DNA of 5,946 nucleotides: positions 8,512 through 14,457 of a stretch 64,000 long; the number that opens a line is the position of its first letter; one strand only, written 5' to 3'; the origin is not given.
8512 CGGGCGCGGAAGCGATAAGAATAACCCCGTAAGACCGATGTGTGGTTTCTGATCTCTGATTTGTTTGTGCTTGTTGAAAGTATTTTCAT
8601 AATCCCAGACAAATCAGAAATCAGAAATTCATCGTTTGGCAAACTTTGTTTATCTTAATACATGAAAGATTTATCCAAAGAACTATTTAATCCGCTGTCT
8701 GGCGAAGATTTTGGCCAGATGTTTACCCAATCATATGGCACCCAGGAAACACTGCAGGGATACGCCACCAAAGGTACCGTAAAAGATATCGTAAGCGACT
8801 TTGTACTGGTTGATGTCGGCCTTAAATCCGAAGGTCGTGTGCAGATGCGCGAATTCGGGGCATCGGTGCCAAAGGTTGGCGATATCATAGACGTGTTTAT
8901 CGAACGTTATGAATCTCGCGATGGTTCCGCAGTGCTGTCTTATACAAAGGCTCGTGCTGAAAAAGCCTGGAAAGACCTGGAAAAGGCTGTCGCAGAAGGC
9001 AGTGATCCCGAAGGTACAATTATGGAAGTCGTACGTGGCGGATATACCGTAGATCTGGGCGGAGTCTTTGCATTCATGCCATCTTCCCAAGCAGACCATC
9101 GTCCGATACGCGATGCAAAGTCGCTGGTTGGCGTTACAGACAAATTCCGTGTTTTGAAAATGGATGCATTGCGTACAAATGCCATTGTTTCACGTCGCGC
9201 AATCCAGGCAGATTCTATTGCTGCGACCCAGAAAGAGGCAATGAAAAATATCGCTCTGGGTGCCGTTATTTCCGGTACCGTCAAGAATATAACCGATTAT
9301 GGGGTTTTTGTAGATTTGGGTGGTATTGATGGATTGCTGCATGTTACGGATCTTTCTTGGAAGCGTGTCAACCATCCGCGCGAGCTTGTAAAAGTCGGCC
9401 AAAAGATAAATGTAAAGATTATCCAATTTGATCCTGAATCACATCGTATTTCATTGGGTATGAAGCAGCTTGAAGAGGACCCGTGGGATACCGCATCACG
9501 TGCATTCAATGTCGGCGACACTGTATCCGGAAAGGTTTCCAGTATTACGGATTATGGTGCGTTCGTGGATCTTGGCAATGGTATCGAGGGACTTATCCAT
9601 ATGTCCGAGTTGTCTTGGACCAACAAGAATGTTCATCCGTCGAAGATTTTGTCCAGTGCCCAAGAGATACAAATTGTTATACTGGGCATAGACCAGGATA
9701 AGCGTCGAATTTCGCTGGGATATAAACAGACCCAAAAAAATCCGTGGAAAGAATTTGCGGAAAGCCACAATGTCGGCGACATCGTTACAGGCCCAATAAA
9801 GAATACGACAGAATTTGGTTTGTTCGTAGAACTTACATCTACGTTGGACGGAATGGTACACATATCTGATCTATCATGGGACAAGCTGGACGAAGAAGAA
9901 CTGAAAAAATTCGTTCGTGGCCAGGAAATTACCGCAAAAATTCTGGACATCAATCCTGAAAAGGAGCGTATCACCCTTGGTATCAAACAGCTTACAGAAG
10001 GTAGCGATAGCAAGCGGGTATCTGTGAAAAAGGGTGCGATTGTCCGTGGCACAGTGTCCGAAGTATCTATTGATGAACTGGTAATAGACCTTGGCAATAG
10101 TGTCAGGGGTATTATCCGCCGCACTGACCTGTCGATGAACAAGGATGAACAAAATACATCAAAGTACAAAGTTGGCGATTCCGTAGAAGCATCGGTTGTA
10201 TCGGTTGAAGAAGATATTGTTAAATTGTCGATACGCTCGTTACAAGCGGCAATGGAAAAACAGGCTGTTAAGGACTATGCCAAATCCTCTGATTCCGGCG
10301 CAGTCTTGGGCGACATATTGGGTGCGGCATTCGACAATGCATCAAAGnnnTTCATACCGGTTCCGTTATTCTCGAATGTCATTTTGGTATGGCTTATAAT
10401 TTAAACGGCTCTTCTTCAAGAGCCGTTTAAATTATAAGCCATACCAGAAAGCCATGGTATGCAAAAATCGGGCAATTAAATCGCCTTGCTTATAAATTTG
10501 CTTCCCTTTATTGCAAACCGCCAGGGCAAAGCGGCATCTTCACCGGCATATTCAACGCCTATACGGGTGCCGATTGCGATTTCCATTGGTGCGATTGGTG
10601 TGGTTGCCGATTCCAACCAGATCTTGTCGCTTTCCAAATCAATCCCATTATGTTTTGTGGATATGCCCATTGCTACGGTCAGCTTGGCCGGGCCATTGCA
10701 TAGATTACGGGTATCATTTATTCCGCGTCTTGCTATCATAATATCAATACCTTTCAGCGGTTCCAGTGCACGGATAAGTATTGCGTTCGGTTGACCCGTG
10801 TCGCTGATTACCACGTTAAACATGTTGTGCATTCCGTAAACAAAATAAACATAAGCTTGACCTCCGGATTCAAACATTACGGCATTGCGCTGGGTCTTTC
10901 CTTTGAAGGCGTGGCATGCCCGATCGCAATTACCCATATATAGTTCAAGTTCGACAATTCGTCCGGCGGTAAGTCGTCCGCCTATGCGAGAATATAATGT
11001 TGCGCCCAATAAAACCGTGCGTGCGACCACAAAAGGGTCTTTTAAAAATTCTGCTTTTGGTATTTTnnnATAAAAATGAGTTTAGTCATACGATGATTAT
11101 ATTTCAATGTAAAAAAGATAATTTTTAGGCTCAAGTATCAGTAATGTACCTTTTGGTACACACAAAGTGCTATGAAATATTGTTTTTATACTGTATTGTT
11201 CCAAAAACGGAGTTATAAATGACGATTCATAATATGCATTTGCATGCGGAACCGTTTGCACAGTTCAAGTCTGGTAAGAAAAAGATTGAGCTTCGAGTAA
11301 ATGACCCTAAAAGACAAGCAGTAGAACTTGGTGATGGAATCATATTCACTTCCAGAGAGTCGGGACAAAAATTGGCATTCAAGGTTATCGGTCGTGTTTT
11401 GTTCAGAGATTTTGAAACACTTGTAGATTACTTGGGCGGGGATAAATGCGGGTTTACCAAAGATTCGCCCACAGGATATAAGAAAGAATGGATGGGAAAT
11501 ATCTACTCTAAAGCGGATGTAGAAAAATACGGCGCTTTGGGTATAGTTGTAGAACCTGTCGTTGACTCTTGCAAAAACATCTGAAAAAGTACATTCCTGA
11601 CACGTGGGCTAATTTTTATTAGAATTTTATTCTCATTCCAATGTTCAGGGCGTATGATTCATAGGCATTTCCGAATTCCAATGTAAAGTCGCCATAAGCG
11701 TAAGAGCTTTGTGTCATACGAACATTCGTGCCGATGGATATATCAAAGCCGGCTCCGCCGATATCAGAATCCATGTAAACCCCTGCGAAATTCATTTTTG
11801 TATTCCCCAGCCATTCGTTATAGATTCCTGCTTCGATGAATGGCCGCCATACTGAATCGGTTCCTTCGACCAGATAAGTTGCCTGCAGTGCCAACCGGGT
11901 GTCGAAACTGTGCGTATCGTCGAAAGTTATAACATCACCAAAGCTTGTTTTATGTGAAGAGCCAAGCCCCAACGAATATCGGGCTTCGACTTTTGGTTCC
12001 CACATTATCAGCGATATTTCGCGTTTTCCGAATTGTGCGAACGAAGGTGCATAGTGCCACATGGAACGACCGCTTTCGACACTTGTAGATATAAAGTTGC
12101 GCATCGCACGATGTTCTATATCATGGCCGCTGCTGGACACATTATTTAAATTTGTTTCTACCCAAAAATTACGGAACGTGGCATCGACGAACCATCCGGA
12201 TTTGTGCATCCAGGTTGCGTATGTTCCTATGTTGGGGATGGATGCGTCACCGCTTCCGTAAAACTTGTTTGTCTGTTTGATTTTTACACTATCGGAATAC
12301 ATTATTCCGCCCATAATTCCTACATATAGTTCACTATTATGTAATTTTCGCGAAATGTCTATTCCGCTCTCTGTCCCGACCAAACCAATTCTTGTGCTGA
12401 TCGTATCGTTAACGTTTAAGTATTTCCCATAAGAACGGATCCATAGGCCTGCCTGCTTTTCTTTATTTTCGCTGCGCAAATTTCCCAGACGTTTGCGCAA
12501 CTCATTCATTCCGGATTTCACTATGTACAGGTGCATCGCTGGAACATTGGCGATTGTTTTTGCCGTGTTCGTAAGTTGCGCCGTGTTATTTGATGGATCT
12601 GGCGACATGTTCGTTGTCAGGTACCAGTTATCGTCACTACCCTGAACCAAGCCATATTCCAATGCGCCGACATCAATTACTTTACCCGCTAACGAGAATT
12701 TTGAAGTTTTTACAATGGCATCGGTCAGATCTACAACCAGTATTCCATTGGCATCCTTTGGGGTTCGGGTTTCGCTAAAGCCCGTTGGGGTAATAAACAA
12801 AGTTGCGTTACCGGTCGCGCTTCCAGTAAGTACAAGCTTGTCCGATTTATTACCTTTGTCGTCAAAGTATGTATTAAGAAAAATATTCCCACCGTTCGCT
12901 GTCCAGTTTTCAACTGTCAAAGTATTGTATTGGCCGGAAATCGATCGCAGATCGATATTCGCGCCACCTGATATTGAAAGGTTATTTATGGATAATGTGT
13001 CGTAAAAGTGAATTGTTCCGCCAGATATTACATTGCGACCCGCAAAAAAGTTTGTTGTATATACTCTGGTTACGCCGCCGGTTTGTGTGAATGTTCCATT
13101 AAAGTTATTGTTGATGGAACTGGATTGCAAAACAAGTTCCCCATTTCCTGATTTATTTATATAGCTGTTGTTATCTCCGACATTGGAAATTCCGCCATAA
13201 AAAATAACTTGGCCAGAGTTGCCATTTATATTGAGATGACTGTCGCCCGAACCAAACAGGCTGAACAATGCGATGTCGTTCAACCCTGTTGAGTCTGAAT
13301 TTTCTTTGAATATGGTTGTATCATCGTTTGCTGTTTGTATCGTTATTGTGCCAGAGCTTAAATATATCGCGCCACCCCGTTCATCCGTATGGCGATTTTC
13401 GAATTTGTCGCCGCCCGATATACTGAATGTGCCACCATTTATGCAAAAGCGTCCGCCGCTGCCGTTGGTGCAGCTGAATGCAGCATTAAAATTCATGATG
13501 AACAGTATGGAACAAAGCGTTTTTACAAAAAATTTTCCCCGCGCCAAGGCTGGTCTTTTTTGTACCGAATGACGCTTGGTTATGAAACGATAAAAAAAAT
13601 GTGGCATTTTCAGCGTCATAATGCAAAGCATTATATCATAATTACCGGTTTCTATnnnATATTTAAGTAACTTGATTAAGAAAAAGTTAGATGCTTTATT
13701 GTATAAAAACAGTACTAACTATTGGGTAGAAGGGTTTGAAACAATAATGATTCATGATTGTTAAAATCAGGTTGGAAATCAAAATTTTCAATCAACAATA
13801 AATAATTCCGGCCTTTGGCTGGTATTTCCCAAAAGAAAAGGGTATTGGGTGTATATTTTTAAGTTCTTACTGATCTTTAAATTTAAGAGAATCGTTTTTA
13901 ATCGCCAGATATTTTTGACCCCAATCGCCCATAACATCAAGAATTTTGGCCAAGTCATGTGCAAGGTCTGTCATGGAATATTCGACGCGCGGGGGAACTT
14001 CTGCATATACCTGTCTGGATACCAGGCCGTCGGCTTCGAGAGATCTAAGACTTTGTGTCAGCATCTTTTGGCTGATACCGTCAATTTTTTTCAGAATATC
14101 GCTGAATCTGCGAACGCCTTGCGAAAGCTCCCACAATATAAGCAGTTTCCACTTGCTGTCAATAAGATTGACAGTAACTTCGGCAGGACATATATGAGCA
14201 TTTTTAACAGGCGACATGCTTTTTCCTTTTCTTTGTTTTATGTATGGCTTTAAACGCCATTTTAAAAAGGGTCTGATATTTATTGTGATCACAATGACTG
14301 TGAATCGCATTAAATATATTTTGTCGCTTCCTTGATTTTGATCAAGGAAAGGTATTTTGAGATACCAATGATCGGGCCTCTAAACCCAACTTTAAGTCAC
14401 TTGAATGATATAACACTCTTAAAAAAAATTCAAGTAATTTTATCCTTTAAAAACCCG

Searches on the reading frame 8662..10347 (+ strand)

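Call 10: search_protein_families(library=ncbifam, proteins=[window:8662-10347:+])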
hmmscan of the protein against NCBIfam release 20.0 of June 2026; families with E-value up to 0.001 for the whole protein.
window:8662-10347:+ (562 aa): 35 families (the best 25 are shown)
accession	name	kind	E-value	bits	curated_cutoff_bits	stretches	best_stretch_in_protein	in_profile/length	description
NF004955.0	PRK06299.1-5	equivalog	1.8e-205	683.5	878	1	13-560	8-562/566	30S ribosomal protein S1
NF004952.0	PRK06299.1-2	equivalog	2.5e-186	620.5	524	1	15-556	31-577/580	30S ribosomal protein S1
NF004954.0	PRK06299.1-4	equivalog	5.7e-179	595.9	727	1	15-558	3-557/560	30S ribosomal protein S1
TIGR00717.1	rpsA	equivalog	6.9e-174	579.2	577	1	15-524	1-515/516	30S ribosomal protein S1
NF004951.0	PRK06299.1-1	equivalog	1.1e-162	542.3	918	1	15-560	3-553/556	30S ribosomal protein S1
NF004953.0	PRK06299.1-3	equivalog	2e-151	505.1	720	1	27-545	40-559/580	30S ribosomal protein S1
NF000907.0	PRK00087.1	equivalog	1.1e-140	469.9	624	3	18-320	288-599/671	bifunctional 4-hydroxy-3-methylbut-2-enyl diphosphate reductase/30S ribosomal protein S1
NF005208.0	PRK06676.1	equivalog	3.2e-127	424.8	368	3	24-286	10-280/391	30S ribosomal protein S1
NF005911.0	PRK07899.1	equivalog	4.6e-110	368.6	691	3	33-292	36-301/486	30S ribosomal protein S1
NF004956.0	PRK06299.1-6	equivalog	1.6e-108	363.7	711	1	14-554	14-550/554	30S ribosomal protein S1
NF010379.0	PRK13806.1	equivalog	5.4e-101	338.6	648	3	15-391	15-399/491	30S ribosomal protein S1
NF005639.0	PRK07400.1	equivalog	7.7e-55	186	460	3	32-277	31-274/318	30S ribosomal protein S1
NF005973.0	PRK08059.1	equivalog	7.7e-51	171.4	148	4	280-363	3-85/123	S1 domain-containing post-transcriptional regulator GSP13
NF040579.1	S1_dom_CvfD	subfamily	7.9e-51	171.1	117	3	283-364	2-82/113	CvfD/Ygs/GSP13 family RNA-binding post-transcriptional regulator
NF008805.1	PRK11824.1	equivalog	2.6e-40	138.5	471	3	175-269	588-682/683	polyribonucleotide nucleotidyltransferase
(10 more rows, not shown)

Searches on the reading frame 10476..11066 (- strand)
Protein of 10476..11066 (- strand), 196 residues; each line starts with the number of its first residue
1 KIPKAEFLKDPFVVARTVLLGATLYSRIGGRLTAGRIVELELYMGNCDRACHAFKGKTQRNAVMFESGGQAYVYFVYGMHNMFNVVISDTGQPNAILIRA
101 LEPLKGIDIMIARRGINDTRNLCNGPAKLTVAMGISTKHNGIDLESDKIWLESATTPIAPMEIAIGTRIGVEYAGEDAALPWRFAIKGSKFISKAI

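Call 10: search_protein_families(library=ncbifam, proteins=[window:10476-11066:-])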
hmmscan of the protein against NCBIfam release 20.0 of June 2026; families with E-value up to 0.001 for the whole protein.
window:10476-11066:- (196 aa): 6 families
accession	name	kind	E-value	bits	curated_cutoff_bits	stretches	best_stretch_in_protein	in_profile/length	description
NF002003.0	PRK00802.1-3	equivalog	6.7e-58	195.4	182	1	2-195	7-194/203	DNA-3-methyladenine glycosylase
TIGR00567.1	3mg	subfamily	5.2e-56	189.2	116.35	1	3-193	2-192/192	DNA-3-methyladenine glycosylase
NF002001.0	PRK00802.1-1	equivalog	1.6e-50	171.5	272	1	6-194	7-201/202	DNA-3-methyladenine glycosylase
NF002002.0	PRK00802.1-2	equivalog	8.5e-48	162.4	249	1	5-194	8-195/197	DNA-3-methyladenine glycosylase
NF002004.0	PRK00802.1-4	equivalog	2.3e-31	108.7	211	1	5-192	10-175/182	DNA-3-methyladenine glycosylase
NF002005.0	PRK00802.1-5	equivalog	1.2e-13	51.3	229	1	3-185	10-197/230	DNA-3-methyladenine glycosylase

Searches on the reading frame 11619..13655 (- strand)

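Call 10: search_protein_families(library=ncbifam, proteins=[window:11619-13655:-])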
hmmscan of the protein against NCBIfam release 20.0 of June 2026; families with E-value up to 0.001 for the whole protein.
window:11619-13655:- (678 aa): 4 families
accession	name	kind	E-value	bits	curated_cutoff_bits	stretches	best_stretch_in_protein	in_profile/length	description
TIGR01414.1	autotrans_barl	domain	3.3e-55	187.9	16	1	241-678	3-432/432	autotransporter outer membrane beta-barrel domain-containing protein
NF040482.1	auto_BafA_Cterm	equivalog_domain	1.8e-13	49.8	700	1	396-533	374-507/643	BafA family autotransporter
NF033177.1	auto_Ag43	equivalog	1.6e-07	29.9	1200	1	48-348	319-611/948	Ag43/Cah family autotransporter adhesin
NF011847.1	PRK15319.1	equivalog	1e-06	26.2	2249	1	102-354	1441-1682/2050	fibronectin-binding autotransporter adhesin ShdA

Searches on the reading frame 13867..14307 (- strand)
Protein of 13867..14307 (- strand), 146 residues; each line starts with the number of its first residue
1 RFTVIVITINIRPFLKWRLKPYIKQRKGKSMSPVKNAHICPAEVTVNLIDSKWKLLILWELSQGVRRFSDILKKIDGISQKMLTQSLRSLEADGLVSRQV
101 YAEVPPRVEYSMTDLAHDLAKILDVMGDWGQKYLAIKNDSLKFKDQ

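Call 10: search_protein_families(library=ncbifam, proteins=[window:13867-14307:-])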
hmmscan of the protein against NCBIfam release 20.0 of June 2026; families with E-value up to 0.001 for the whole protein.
window:13867-14307:- (146 aa): 2 families
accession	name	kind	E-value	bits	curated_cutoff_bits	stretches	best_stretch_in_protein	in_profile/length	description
NF047364.1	redox_TF_RrpB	exception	1.5e-29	102.3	175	1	39-133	4-103/105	MarR family transcription factor RrpB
NF047367.1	redox_TF_RrpA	exception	1.9e-20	73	185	1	39-133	5-100/101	MarR family transcription factor RrpA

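Call 48: search_protein_families(library=pfam, proteins=[window:13867-14307:-], max_evalue=0.01)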
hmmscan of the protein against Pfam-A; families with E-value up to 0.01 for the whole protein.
window:13867-14307:- (146 aa): 2 families
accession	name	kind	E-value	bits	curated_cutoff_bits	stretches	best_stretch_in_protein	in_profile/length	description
PF01638.23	HxlR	-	8.3e-33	112.6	20.8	1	48-135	1-88/91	HxlR-like helix-turn-helix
PF01022.26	HTH_5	-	0.0014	18.9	22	1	54-97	4-46/47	Bacterial regulatory protein, arsR family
